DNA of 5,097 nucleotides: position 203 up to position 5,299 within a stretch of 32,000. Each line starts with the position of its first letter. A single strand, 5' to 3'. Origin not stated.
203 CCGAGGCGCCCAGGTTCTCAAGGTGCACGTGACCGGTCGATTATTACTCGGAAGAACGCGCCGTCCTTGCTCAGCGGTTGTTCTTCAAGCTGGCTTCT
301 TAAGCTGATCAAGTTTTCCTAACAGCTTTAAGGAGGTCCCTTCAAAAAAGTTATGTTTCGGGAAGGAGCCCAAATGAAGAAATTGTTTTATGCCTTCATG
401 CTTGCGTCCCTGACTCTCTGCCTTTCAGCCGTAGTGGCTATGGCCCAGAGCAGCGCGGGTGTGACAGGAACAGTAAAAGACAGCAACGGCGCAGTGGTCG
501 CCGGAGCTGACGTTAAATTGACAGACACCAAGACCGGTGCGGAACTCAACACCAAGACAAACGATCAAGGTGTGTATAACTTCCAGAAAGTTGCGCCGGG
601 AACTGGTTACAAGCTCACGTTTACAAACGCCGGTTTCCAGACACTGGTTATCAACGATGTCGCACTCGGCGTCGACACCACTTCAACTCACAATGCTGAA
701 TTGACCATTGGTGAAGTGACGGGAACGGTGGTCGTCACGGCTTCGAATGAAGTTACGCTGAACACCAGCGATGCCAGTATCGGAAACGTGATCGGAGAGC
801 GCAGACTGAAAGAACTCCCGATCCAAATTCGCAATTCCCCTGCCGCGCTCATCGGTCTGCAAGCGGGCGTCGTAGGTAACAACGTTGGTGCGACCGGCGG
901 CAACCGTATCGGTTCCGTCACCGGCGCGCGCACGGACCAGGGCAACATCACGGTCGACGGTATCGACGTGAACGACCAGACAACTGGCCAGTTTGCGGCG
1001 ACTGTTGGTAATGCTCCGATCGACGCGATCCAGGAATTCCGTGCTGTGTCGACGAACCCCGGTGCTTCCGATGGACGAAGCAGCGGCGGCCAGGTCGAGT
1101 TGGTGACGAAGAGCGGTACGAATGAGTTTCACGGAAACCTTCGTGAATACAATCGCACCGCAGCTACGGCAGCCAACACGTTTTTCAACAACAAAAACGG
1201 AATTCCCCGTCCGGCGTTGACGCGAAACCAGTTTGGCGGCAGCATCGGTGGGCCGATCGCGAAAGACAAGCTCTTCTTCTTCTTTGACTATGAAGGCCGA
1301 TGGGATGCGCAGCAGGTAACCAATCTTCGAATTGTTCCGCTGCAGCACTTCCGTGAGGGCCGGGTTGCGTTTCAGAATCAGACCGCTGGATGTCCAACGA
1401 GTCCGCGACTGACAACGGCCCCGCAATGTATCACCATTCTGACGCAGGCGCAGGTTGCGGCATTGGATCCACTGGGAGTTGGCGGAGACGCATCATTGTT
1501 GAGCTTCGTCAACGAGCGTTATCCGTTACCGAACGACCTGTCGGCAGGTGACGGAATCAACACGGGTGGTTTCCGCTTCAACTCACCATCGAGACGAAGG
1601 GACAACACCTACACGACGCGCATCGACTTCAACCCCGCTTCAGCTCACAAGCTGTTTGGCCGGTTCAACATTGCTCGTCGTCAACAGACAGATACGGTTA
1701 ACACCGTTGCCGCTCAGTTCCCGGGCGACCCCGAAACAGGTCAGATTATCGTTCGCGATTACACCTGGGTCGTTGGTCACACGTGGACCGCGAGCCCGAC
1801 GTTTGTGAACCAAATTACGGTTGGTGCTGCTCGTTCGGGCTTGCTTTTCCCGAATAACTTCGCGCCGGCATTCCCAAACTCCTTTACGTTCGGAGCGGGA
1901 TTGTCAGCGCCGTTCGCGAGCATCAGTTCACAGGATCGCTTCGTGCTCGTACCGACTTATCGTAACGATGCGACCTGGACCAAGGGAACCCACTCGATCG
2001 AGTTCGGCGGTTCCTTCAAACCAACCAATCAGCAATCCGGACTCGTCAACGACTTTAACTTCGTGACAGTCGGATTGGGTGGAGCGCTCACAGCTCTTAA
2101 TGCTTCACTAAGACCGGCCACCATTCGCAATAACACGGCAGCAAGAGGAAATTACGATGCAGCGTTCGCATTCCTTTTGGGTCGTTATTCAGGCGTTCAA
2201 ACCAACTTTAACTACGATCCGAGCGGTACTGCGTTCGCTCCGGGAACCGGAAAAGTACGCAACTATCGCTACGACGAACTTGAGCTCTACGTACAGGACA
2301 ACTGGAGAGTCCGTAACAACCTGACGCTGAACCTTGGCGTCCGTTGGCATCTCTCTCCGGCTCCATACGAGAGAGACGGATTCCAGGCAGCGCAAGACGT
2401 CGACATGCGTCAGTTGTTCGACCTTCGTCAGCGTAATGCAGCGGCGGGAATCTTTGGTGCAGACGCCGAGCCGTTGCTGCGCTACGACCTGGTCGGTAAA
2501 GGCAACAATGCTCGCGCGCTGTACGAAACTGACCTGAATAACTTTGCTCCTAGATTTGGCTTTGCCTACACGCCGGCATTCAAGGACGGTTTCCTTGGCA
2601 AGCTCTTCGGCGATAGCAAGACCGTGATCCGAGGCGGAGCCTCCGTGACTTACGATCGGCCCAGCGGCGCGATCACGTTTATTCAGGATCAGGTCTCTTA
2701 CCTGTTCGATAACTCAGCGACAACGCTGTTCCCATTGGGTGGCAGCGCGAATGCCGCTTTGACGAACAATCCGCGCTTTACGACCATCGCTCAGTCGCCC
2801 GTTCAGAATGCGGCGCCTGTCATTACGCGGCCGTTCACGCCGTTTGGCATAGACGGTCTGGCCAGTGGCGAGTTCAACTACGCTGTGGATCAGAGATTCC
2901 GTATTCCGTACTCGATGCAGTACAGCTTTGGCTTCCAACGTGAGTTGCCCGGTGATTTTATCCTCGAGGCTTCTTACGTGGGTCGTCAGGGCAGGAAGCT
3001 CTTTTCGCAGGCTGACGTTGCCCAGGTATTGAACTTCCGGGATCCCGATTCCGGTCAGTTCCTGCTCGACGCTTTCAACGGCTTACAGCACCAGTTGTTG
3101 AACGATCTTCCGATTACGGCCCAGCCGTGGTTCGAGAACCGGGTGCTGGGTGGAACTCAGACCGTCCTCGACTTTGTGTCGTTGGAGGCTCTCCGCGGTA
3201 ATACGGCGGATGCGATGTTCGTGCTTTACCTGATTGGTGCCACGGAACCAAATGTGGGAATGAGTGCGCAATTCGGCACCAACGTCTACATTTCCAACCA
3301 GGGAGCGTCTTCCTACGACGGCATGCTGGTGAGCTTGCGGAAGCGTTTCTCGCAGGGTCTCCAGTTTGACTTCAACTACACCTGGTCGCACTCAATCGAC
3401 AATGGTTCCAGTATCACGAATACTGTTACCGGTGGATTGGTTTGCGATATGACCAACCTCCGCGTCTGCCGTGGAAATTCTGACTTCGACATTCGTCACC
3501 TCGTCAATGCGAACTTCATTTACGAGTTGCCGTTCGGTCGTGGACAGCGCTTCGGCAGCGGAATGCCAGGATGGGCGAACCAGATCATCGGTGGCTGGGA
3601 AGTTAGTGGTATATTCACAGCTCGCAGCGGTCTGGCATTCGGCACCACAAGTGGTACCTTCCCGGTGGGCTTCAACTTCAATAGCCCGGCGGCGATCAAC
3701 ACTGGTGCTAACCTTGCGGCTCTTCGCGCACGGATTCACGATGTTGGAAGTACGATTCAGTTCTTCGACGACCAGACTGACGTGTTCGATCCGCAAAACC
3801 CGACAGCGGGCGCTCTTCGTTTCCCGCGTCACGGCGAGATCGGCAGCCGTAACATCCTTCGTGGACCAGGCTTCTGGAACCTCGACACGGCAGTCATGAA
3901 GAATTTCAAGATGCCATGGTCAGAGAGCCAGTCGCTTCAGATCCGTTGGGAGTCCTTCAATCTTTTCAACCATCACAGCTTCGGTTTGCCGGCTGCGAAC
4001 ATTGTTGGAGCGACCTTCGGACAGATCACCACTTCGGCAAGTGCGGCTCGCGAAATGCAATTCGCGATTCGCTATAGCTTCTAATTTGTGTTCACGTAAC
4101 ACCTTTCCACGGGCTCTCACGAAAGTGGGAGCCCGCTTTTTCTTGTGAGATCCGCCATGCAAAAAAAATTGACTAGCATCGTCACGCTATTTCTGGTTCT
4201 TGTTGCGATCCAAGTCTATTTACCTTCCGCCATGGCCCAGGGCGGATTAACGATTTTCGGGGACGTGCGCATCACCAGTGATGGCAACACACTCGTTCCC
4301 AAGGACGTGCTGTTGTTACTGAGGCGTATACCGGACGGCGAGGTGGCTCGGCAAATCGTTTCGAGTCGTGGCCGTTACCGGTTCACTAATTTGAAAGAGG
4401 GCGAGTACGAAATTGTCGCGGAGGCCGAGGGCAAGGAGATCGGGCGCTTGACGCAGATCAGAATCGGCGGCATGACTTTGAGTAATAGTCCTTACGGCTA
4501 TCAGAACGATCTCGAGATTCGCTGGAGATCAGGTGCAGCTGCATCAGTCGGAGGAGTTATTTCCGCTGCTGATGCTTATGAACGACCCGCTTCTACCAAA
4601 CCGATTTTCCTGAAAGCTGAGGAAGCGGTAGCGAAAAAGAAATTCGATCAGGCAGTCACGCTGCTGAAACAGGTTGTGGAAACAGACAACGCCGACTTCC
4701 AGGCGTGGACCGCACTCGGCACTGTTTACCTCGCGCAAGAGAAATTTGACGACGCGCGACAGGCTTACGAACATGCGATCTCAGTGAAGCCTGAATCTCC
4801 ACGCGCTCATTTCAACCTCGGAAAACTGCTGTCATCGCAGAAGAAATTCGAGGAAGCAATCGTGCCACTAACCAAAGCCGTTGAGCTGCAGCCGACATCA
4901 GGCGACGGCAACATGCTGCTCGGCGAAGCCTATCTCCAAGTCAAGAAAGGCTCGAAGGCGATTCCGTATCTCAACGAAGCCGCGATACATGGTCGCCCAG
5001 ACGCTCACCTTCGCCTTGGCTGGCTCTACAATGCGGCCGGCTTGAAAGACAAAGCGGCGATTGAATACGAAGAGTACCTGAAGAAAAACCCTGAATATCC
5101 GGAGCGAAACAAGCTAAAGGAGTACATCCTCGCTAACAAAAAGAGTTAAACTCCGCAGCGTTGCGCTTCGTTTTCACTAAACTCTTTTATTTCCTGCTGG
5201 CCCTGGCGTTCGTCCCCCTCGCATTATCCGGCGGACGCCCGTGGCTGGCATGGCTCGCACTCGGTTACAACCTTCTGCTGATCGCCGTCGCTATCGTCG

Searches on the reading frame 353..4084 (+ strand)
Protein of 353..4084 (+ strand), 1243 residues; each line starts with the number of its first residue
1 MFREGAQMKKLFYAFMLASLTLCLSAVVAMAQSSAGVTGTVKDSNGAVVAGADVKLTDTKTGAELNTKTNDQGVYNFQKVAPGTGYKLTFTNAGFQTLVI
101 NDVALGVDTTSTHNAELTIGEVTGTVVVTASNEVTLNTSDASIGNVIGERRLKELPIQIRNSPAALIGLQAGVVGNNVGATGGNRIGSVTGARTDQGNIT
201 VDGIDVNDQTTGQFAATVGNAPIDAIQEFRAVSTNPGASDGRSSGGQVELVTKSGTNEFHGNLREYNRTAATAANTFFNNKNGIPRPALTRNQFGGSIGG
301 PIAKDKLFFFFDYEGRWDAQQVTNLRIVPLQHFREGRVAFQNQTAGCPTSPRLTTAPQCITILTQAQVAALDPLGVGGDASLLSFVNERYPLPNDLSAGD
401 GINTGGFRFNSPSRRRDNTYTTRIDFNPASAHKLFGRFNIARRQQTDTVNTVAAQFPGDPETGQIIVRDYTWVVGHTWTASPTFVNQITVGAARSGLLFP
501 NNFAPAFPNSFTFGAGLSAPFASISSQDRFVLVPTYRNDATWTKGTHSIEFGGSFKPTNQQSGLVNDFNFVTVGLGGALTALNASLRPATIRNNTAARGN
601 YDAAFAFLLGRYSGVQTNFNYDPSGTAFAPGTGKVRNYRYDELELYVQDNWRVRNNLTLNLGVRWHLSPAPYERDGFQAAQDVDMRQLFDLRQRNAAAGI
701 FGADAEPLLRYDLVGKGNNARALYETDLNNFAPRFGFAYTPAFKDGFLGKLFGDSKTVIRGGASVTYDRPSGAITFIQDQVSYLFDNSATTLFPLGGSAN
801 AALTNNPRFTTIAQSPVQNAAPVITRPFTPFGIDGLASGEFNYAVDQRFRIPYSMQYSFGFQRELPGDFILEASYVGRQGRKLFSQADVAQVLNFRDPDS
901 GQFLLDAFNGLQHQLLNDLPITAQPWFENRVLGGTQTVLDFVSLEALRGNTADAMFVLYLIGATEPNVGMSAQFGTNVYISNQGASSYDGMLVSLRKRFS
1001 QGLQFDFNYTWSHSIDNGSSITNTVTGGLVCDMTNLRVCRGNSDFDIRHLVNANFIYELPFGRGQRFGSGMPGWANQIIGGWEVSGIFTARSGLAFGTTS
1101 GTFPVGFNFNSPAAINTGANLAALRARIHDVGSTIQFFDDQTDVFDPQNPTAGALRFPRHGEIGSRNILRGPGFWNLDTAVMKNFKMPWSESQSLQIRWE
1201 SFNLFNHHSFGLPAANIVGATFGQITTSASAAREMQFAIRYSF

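Call 61: search_protein_families(library=pfam, proteins=[window:353-4084:+], max_evalue=0.001)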
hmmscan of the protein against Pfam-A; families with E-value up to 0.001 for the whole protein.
window:353-4084:+ (1243 aa): 4 families
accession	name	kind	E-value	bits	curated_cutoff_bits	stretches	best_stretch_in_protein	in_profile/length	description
PF25183.1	OMP_b-brl_4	-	6.1e-166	554.6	30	1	251-1236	1-838/838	Outer membrane beta barrel domain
PF13620.12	CarboxypepD_reg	-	3.6e-16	59.7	32.3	1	37-118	2-82/82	Carboxypeptidase regulatory-like domain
PF17210.9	SdrD_B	-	6.5e-05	23.5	29.7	1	41-136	16-108/112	SdrD B-like domain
PF13715.12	CarbopepD_reg_2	-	0.00013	22.4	32.2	1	37-100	1-60/88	CarboxypepD_reg-like domain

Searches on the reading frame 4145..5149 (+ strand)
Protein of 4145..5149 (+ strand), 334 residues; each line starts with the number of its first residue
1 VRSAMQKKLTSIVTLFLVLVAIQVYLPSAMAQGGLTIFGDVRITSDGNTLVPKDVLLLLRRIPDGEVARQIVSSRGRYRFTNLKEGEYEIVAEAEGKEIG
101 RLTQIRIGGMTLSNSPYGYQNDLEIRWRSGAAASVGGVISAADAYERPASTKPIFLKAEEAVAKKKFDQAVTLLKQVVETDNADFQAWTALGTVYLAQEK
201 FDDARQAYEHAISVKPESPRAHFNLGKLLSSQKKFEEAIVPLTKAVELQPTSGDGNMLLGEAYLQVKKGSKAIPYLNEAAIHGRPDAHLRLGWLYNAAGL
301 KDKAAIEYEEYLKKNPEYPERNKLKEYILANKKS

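Call 61: search_protein_families(library=pfam, proteins=[window:4145-5149:+], max_evalue=0.001)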
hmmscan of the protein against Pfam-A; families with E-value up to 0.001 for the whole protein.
window:4145-5149:+ (334 aa): 26 families (the best 25 are shown)
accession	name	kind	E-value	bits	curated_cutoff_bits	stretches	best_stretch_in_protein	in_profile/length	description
PF00515.34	TPR_1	-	7.5e-23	79.8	27.8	2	219-251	1-33/34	Tetratricopeptide repeat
PF13432.12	TPR_16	-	1.7e-21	76.8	32.7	2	190-251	2-63/65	Tetratricopeptide repeat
PF14559.12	TPR_19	-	2.1e-21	76.4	25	2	162-222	2-62/68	Tetratricopeptide repeat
PF07719.23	TPR_2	-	2.6e-20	71.2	27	1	186-217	2-33/34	Tetratricopeptide repeat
PF13414.12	TPR_11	-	1.9e-19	69.5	26.8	2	192-229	1-38/42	TPR repeat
PF13181.12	TPR_8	-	2.3e-19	68.3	25.7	1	186-217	2-33/34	Tetratricopeptide repeat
PF13428.12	TPR_14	-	1.9e-18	65.5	23.5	1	186-228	2-44/44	Tetratricopeptide repeat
PF13431.12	TPR_17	-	2.9e-16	58.7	24.4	1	207-239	1-33/34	Tetratricopeptide repeat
PF13424.12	TPR_12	-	5e-13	49.5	30.1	1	163-215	22-75/77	Tetratricopeptide repeat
PF13174.12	TPR_6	-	3.8e-10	40.2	26.3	0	286-317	1-32/33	Tetratricopeptide repeat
PF23914.1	TPR_CcmH_CycH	-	7e-10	39.4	42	1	157-276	22-144/158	Cytochrome c-type biogenesis protein H TPR domain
PF12895.13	ANAPC3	-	9.2e-10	39.1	27.2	1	148-210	20-81/82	Anaphase-promoting complex, cyclosome, subunit 3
PF13176.12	TPR_7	-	1.7e-09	37.4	27.9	0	187-218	1-34/36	Tetratricopeptide repeat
PF25063.1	ARM_TT21_C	-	2.4e-09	37.8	35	1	152-240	96-185/209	Tetratricopeptide repeat protein 21 C-terminal ARM domain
PF13374.12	TPR_10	-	7.1e-07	29.5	27.5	0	190-214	7-31/42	Tetratricopeptide repeat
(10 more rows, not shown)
